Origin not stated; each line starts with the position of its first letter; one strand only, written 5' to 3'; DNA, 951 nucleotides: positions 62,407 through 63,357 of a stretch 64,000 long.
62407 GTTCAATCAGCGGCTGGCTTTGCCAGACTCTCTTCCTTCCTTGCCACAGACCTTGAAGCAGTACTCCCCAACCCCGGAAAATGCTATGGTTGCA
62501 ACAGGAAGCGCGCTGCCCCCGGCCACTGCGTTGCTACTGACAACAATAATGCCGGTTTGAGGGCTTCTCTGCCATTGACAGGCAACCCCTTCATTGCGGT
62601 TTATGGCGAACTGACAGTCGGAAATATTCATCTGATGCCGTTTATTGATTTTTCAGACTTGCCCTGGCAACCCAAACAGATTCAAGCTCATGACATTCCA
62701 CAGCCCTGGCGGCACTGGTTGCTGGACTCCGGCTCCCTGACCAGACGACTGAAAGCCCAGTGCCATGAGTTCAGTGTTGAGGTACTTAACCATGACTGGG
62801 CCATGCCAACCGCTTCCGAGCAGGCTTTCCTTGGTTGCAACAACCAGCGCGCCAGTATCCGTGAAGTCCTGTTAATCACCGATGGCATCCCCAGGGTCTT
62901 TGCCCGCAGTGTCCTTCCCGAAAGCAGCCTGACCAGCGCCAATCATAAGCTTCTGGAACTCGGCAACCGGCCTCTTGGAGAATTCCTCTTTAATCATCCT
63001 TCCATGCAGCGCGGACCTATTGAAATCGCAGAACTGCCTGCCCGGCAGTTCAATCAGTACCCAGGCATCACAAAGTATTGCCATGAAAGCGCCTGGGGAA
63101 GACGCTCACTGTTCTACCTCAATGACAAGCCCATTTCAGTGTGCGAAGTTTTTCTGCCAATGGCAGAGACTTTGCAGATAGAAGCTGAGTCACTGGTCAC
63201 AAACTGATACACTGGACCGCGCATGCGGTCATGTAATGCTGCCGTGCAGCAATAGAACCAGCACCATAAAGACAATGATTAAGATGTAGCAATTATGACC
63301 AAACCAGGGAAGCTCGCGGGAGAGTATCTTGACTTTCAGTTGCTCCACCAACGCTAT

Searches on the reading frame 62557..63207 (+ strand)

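Call 6: search_protein_families(library=pfam, proteins=[window:62557-63207:+])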
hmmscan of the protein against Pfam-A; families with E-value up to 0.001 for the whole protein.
window:62557-63207:+ (216 aa): 2 families
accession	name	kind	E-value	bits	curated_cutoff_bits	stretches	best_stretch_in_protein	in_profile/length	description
PF04345.18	Chor_lyase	-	5.5e-34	117.7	23.6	1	37-200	7-158/168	Chorismate lyase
PF01947.21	Rv2949c-like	-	0.00016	22.1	22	1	55-205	1-147/149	Chorismate pyruvate-lyase Rv2949c-like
